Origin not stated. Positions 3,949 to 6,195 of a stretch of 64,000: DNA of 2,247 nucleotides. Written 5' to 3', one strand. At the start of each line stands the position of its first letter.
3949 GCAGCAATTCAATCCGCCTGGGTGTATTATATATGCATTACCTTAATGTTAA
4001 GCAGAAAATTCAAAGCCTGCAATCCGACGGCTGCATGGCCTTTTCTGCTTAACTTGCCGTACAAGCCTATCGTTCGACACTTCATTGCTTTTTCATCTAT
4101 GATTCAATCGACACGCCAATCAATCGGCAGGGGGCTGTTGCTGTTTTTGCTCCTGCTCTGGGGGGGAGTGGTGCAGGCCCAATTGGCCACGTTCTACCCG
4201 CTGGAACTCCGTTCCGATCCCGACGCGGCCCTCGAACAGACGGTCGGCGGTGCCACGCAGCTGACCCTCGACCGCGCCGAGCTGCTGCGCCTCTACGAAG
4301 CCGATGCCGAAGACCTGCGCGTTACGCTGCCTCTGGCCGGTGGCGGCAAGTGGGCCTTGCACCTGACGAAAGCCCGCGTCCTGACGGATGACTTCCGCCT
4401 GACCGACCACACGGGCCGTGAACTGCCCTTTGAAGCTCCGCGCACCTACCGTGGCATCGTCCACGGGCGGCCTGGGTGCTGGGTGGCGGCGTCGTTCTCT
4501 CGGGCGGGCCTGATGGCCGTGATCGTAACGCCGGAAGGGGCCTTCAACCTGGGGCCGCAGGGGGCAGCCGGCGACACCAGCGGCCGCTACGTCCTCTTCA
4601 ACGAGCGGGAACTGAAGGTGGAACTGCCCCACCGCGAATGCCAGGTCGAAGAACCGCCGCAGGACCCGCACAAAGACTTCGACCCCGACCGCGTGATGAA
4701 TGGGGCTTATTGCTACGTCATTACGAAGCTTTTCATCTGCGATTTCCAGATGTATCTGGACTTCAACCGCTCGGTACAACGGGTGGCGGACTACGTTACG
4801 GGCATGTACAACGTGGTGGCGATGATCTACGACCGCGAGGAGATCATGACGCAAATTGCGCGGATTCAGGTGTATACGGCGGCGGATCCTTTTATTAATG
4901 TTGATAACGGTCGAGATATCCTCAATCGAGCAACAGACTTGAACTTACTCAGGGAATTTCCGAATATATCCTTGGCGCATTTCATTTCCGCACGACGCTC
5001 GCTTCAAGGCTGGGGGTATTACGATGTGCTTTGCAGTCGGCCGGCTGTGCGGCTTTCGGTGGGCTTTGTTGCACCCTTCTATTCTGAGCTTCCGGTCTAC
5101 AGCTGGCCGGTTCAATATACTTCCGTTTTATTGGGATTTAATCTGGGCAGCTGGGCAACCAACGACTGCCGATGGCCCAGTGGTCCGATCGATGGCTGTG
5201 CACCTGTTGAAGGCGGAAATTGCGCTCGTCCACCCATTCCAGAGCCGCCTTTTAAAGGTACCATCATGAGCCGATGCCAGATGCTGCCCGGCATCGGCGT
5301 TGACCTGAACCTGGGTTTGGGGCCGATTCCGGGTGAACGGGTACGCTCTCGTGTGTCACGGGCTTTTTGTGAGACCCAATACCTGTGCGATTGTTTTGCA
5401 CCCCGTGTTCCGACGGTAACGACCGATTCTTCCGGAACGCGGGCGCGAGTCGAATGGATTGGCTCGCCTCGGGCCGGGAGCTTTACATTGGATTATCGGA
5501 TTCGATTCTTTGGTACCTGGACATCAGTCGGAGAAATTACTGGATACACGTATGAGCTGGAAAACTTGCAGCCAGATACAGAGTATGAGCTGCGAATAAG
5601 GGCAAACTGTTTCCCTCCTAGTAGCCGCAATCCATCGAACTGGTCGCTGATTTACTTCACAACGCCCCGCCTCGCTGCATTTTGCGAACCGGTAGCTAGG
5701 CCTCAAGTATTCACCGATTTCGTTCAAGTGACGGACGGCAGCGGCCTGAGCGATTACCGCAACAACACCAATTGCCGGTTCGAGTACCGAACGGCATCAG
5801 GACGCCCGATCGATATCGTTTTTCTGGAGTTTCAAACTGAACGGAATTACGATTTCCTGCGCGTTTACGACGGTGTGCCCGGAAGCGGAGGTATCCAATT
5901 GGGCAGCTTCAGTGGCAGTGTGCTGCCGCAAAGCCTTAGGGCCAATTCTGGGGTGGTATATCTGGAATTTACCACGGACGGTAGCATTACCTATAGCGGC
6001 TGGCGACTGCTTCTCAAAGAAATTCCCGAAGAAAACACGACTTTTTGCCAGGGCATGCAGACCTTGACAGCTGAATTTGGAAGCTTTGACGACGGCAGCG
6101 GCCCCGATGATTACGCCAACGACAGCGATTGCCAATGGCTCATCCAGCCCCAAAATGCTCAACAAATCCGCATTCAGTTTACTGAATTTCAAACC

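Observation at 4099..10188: Bacterial T9SS cargo with 12 tandem CUB-like domains behind a reprolysin-like domain (tolloid-like architecture)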

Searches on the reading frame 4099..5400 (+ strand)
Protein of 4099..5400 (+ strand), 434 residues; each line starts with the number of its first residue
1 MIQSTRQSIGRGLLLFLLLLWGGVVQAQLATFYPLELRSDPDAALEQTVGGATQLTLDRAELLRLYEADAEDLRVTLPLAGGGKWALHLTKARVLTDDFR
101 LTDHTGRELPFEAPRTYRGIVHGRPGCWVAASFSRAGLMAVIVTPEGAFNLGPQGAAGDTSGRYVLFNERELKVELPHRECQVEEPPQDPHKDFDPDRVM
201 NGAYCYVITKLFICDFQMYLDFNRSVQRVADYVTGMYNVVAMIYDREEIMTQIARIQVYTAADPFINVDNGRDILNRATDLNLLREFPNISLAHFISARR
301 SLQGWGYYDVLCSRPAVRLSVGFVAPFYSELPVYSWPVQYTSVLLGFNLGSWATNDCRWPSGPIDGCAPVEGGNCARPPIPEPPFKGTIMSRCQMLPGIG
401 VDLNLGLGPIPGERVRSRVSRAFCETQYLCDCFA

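Call 7: search_protein_families(library=pfam, proteins=[window:4099-5400:+], max_evalue=10)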
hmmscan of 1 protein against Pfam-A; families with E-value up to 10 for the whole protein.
window:4099-5400:+ (434 aa): 3 families
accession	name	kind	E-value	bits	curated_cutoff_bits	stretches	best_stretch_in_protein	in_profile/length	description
PF13582.12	Reprolysin_3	-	0.05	14.6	22.4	1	238-313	9-88/123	Metallo-peptidase family M12B Reprolysin-like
PF16951.10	MaAIMP_sms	-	0.14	12.3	26.2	1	13-30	9-26/60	Putative methionine and alanine importer, small subunit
PF01421.25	Reprolysin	-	0.15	12.5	20.8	1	212-314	7-114/200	Reprolysin (M12B) family zinc metalloprotease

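Call 9: find_homologous_proteins(query=window:4099-5400:+)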
Query window:4099-5400:+ (434 aa): 1 proteins with E <= 0.001 among 8000 candidates.
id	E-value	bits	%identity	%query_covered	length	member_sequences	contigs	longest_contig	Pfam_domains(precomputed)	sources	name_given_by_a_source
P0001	1.6e-26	111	28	92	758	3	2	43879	PF13582.13,PF13688.13,PF18962.8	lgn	-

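Call 18: search_solved_structures(query=window:4099-5400:+, max_evalue=10, show_alignments=2)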
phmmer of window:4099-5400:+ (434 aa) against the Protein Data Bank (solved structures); distinct sequences matched with E-value up to 10: 3.
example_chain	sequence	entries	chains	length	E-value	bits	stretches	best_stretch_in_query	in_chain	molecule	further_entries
2ero_A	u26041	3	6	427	0.00049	22.1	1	206-314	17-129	vascular apoptosis-inducing protein 1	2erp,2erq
1qua_A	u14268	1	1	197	0.016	17.1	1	211-350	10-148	ACUTOLYSIN-C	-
1wni_A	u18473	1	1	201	0.66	11.8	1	211-351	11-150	Trimerelysin II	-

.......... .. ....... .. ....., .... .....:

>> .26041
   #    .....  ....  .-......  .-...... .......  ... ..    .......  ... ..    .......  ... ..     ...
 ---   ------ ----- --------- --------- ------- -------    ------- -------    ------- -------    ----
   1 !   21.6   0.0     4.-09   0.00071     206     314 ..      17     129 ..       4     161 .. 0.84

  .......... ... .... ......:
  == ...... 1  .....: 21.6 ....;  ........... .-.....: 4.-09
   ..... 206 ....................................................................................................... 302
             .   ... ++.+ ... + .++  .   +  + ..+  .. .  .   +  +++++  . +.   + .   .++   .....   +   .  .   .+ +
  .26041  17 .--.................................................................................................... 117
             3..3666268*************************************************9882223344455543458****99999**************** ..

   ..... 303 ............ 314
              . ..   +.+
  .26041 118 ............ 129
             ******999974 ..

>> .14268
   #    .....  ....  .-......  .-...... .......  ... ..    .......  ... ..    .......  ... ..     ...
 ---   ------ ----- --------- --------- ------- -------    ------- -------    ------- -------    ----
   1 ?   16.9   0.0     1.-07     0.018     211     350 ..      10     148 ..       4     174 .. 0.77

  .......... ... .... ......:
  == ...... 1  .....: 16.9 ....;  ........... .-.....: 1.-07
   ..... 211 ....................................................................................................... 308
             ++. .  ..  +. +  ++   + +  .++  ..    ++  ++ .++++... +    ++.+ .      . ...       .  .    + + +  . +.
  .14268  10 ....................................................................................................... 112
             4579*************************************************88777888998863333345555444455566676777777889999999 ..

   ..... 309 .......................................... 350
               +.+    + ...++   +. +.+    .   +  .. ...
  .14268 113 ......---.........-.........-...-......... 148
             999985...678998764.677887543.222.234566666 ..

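Call 20: search_protein_representatives(protein=window:4099-5400:+)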
Query: 434 residues. Proteins with E-value up to 0.001 (for the whole library): 2678; up to 1e-10: 1966; up to 1e-30: 509. The best 150 are listed.
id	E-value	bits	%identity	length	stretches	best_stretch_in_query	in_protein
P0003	1.3e-153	528.3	60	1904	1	16-433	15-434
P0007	1.6e-91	323.7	42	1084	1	10-434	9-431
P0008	1.3e-88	314.1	43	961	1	21-433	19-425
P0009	7.6e-85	301.7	43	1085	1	20-433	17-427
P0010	8.4e-75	268.6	39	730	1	10-434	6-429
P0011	1.0e-57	212.3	37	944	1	39-424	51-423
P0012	2.9e-56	207.5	37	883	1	27-424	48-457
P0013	8.0e-55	202.7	32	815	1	42-427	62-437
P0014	1.1e-54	202.3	36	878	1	51-424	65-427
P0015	4.1e-54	200.4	36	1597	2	59-424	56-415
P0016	2.0e-53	198.1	36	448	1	26-427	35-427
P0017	6.5e-53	196.4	35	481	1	48-427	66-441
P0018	4.5e-52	193.7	38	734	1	58-425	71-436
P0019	7.3e-52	193.0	35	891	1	109-433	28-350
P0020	2.7e-50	187.8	38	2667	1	27-424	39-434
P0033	6.7e-47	176.6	37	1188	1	52-427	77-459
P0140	7.4e-40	153.4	34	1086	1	52-424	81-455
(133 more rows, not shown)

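Call 56: predict_structure(alignment_id=A2)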
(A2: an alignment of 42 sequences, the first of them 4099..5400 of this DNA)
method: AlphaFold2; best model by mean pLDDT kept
length: 434 residues; sequences in the alignment: 42
mean_pLDDT: 87.9   pTM: 0.87
mean pLDDT of the five models: 87.9, 87.8, 86.7, 85.5, 84.6
residues with pLDDT >= 90: 279; 70-90: 113; 50-70: 26; < 50: 16
segments of 3 or more residues with pLDDT < 50: 188-201
pLDDT, mean of each block of 10 residues (from residue 1): 71 87 63 80 90 93 90 92 93 96 97 96 92 94 93 84 92 79 63 42 77 96 95 97 90 98 92 95 93 94 91 94 83 88 96 95 95 94 91 89 91 91 79 52
secondary structure, 60 per line:
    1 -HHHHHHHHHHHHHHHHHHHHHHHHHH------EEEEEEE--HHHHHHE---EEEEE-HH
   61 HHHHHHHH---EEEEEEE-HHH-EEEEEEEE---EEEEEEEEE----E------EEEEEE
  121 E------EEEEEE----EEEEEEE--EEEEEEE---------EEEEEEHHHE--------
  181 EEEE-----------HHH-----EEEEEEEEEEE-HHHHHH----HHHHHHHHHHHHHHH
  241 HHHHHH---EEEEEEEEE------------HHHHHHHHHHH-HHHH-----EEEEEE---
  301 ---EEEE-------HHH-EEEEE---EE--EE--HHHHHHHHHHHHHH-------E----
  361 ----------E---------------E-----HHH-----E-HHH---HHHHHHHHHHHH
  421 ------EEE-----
elements in order: H2-27 E34-40 H43-48 E53-57 H59-68 E72-78 E84-91 E95-103 E115-121 E128-133 E138-144 E147-153 E163-168 E181-184 E204-214 H216-221 H226-246 E250-258 H271-281 H283-286 E292-297 E304-307 E319-323 H335-348 H409-420 E427-429

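Call 58: fold_search(model_id=the predicted structure, library=pdb)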
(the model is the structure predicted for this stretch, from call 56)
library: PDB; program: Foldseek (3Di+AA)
matches with E <= 10: 497; with E <= 0.001: 83
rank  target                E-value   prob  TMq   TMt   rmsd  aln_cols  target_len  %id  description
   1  8snl_A                3.9e-15  1.00  0.54  0.38  10.7       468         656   14  Structure of human ADAM17/iRhom2 sheddase complex (released 2024-05-29)
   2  9q7y_B                4.3e-15  1.00  0.51  0.37  10.6       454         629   14  Zymogen ADAM17- iRhom1 Cytoplasmic Deletion (365) Complex Bound by the MEDI3622 Fab (released 2026-04-01)
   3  9o58_A                4.9e-15  1.00  0.49  0.34   9.8       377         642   14  Zymogen ADAM17-iRhom2 complex bound by the MEDI3622 Fab (released 2025-06-25)
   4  9o54_A                2.8e-14  1.00  0.53  0.58   7.8       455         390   15  ADAM17 Prodomain-Metalloproteinase Domains bound to MEDI3622 Fab (released 2025-06-25)
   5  2w12                  4.1e-09  1.00  0.36  0.73   4.7       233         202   15  High-resolution crystal structure of the P-I snake venom metalloproteinase BaP1 in complex with a peptidomimetic: insigh (released 2009-06-16)
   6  3p24_D                4.1e-09  1.00  0.43  0.50   6.3       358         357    9  Structure of profragilysin-3 from Bacteroides fragilis (released 2010-12-29)
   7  8h3y_C                4.8e-09  1.00  0.50  0.60   5.6       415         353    8  Bacteroide Fragilis Toxin in complex with nanobody 327 (released 2023-02-08)
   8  3p24_C                6.9e-09  1.00  0.43  0.52   6.2       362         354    9  Structure of profragilysin-3 from Bacteroides fragilis (released 2010-12-29)
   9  7pnd_A                7.3e-09  1.00  0.42  0.50   6.6       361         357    9  Crystal structure of profragilysin-3 (proBFT-3) from Bacteroides fragilis at 1.85 A resolution. (released 2022-09-14)
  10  1dth_A                8.6e-09  1.00  0.37  0.77   4.3       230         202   14  METALLOPROTEASE (released 1997-02-12)
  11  8h3x_C                8.6e-09  1.00  0.45  0.53   9.1       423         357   10  Bacteroide Fragilis Toxin in complex with nanobody 282 (released 2023-02-08)
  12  2erq_A                9.2e-09  1.00  0.32  0.33   3.2       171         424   18  Crystal structure of vascular apoptosis-inducing protein-1(tetragonal crystal form) (released 2006-06-20)
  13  1nd1                  9.7e-09  1.00  0.36  0.74   4.3       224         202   14  Amino acid sequence and crystal structure of BaP1, a metalloproteinase from Bothrops asper snake venom that exerts multi (released 2003-11-04)
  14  2aig                  1.2e-08  1.00  0.36  0.75   4.3       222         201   14  ADAMALYSIN II WITH PEPTIDOMIMETIC INHIBITOR POL647 (released 1998-04-15)
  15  7pol_B                1.2e-08  1.00  0.41  0.51   7.0       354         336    8  Crystal structure of profragilysin-3 (proBFT-3) from Bacteroides fragilis in complex with flumequine (released 2022-09-14)
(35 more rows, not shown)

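Call 68: search_protein_families(library=pfam, proteins=[P0007, P0033, P0140, P0012, P0010, P0019], max_evalue=0.0001)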
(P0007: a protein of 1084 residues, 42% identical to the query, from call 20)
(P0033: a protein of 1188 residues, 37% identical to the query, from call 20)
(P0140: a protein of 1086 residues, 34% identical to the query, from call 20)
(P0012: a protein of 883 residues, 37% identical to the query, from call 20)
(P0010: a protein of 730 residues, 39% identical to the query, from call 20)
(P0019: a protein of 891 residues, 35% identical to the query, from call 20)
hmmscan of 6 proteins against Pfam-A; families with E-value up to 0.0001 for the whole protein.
P0007 (1084 aa): 9 families
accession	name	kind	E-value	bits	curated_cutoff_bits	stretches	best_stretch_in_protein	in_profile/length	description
PF00431.26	CUB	-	1e-77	258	21.4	4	764-871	1-110/110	CUB domain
PF13688.12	Reprolysin_5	-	2.3e-14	54.5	27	1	198-367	3-164/196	Metallo-peptidase family M12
PF13582.12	Reprolysin_3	-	3.1e-11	44.3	22.4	1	224-349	3-123/123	Metallo-peptidase family M12B Reprolysin-like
PF01421.25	Reprolysin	-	4.2e-10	40.4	20.8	1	204-367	7-167/200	Reprolysin (M12B) family zinc metalloprotease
PF00041.27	fn3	-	7.1e-09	36.2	25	1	436-503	6-72/84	Fibronectin type III domain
PF23062.1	CUB_M02D8_5_3rd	-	7.5e-09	35.9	32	0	664-749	23-105/114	M02D8_5-like, third CUB domain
PF18962.6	Por_Secre_tail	-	2.8e-05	24.8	27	1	1009-1078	3-70/75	Secretion system C-terminal sorting domain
PF13574.12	Reprolysin_2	-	5.1e-05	23.7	27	0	282-369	70-159/195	Metallo-peptidase family M12B Reprolysin-like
PF13583.11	Reprolysin_4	-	8.8e-05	22.7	22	0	216-391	20-177/203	Metallo-peptidase family M12B Reprolysin-like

P0033 (1188 aa): 8 families
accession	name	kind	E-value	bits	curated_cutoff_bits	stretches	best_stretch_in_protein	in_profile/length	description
PF00431.26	CUB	-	2.2e-64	215.1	21.4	3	628-735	1-110/110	CUB domain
PF13688.12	Reprolysin_5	-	3.2e-20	73.6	27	1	246-426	3-187/196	Metallo-peptidase family M12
PF13582.12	Reprolysin_3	-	1.7e-13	51.6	22.4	1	276-390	7-123/123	Metallo-peptidase family M12B Reprolysin-like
PF23062.1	CUB_M02D8_5_3rd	-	1.2e-10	41.7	32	0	640-735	19-109/114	M02D8_5-like, third CUB domain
PF18911.6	PKD_4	-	5.3e-10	39.7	27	1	542-617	10-82/85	PKD domain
PF13574.12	Reprolysin_2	-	2.1e-09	38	27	1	307-428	53-175/195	Metallo-peptidase family M12B Reprolysin-like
PF01421.25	Reprolysin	-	2.2e-07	31.5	20.8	1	247-392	2-150/200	Reprolysin (M12B) family zinc metalloprotease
PF00801.26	PKD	-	3e-07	30.8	23.5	1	547-606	9-68/80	PKD domain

P0140 (1086 aa): 10 families
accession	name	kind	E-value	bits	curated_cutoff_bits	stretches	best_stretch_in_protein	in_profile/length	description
PF00431.26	CUB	-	9.8e-45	151.8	21.4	2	641-742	5-110/110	CUB domain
PF13688.12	Reprolysin_5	-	2.3e-17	64.3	27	1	247-431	5-192/196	Metallo-peptidase family M12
PF13583.11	Reprolysin_4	-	7.7e-12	45.7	22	1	259-434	26-184/203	Metallo-peptidase family M12B Reprolysin-like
PF13582.12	Reprolysin_3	-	1.4e-11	45.4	22.4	1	271-389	3-123/123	Metallo-peptidase family M12B Reprolysin-like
PF01421.25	Reprolysin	-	1.7e-10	41.7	20.8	1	247-403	3-163/200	Reprolysin (M12B) family zinc metalloprotease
PF13574.12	Reprolysin_2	-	9.8e-10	39.1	27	1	281-435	29-178/195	Metallo-peptidase family M12B Reprolysin-like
PF18911.6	PKD_4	-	3.7e-09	37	27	1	559-624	21-82/85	PKD domain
PF23062.1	CUB_M02D8_5_3rd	-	5.8e-08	33.1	32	0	651-741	21-108/114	M02D8_5-like, third CUB domain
PF00801.26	PKD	-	6e-08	33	23.5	1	558-613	13-68/80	PKD domain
PF02408.26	CUB_2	-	2.6e-07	30.9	23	0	652-702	33-81/120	CUB-like domain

P0012 (883 aa): 8 families
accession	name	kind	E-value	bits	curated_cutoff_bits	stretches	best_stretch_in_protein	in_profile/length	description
PF13688.12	Reprolysin_5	-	2.9e-20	73.8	27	1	233-429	5-189/196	Metallo-peptidase family M12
PF00431.26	CUB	-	5.4e-18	65.7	21.4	1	551-657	1-110/110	CUB domain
PF18911.6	PKD_4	-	1.8e-15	57.2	27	1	476-541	22-82/85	PKD domain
PF13574.12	Reprolysin_2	-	4e-15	56.6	27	1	253-430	3-176/195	Metallo-peptidase family M12B Reprolysin-like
PF13583.11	Reprolysin_4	-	1.1e-12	48.4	22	1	251-438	25-186/203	Metallo-peptidase family M12B Reprolysin-like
PF00801.26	PKD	-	1.2e-12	48.1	23.5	1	473-541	12-79/80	PKD domain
PF13582.12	Reprolysin_3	-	3.4e-11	44.1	22.4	1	263-387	9-123/123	Metallo-peptidase family M12B Reprolysin-like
PF01421.25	Reprolysin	-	1.1e-09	39.1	20.8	1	239-407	9-169/200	Reprolysin (M12B) family zinc metalloprotease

P0010 (730 aa): 7 families
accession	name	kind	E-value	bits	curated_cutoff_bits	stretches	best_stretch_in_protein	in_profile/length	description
PF00431.26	CUB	-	1.6e-15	57.8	21.4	1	547-635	18-110/110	CUB domain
PF13688.12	Reprolysin_5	-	5.9e-13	49.9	27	1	197-360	3-169/196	Metallo-peptidase family M12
PF13582.12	Reprolysin_3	-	1.9e-10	41.8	22.4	1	244-347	25-123/123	Metallo-peptidase family M12B Reprolysin-like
PF00041.27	fn3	-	6.6e-08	33.1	25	1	436-509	8-79/84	Fibronectin type III domain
PF13574.12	Reprolysin_2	-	1.4e-06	28.8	27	1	279-356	69-147/195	Metallo-peptidase family M12B Reprolysin-like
PF13583.11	Reprolysin_4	-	3.5e-05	24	22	1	204-392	12-180/203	Metallo-peptidase family M12B Reprolysin-like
PF18962.6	Por_Secre_tail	-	4.8e-05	24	27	1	654-723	3-69/75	Secretion system C-terminal sorting domain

P0019 (891 aa): 7 families
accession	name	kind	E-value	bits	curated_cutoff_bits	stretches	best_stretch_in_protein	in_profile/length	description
PF00431.26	CUB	-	1.9e-50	170.3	21.4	3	692-794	5-109/110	CUB domain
PF13688.12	Reprolysin_5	-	1.9e-17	64.6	27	1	125-287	5-171/196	Metallo-peptidase family M12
PF13582.12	Reprolysin_3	-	1.4e-10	42.2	22.4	1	150-272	4-123/123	Metallo-peptidase family M12B Reprolysin-like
PF13583.11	Reprolysin_4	-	3e-08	34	22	1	206-311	91-177/203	Metallo-peptidase family M12B Reprolysin-like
PF13574.12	Reprolysin_2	-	5.3e-08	33.4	27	1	145-276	3-146/195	Metallo-peptidase family M12B Reprolysin-like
PF01421.25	Reprolysin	-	5.5e-06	26.9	20.8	1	131-276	9-155/200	Reprolysin (M12B) family zinc metalloprotease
PF00041.27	fn3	-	7e-05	23.4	25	0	357-429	8-78/84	Fibronectin type III domain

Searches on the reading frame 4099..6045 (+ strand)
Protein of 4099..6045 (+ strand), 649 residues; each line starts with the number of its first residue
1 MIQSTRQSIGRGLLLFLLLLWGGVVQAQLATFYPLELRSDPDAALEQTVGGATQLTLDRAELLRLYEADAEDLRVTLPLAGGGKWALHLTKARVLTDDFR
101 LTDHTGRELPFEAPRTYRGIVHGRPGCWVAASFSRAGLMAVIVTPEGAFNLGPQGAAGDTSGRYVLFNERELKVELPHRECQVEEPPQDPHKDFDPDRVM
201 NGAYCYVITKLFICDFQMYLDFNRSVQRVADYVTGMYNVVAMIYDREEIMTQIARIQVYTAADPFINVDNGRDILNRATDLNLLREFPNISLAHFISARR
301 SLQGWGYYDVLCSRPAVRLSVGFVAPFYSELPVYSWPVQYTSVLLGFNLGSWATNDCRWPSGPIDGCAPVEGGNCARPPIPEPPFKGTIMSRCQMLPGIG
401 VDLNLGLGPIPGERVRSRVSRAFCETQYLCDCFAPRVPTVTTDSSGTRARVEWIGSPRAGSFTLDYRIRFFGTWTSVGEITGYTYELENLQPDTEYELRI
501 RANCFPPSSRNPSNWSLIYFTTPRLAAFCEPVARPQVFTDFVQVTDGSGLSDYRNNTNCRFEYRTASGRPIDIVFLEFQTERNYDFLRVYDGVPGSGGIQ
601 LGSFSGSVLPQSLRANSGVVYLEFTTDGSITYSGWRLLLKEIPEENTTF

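Call 66: find_related_loci(query=A3, collection=metagenome_contigs, flank=7000)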
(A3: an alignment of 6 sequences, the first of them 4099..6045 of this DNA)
Query A3 (649 aa) in metagenome_contigs; peptide patterns used: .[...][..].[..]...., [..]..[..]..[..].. (x = any residue, [..] = any of these).
46 stretches matched a pattern; 29 encode a relative of the query (tblastn E <= 1e-3); 29 distinct loci.
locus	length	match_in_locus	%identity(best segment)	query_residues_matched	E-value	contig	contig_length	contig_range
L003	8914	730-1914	34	28-424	7e-55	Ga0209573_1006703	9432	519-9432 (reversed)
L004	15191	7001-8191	33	30-424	1e-48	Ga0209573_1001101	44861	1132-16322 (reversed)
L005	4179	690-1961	29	14-424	3e-48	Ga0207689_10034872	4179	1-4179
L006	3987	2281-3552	29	14-424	4e-48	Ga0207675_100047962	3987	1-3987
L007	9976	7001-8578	29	37-558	4e-45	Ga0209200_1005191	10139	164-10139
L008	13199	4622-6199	29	37-558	5e-45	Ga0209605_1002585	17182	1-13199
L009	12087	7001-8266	28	13-424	2e-43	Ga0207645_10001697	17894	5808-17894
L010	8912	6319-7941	27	45-578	2e-42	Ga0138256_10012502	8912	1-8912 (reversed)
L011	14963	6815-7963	30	55-428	2e-41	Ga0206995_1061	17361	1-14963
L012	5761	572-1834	28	45-467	4e-41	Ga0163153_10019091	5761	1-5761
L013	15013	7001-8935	26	2-634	9e-40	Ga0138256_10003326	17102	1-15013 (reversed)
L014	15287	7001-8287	27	28-445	5e-39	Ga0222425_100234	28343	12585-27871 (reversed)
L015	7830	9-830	33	158-424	4e-39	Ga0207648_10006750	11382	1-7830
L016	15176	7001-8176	30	29-424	5e-38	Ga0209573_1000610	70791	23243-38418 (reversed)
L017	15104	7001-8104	30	64-441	4e-37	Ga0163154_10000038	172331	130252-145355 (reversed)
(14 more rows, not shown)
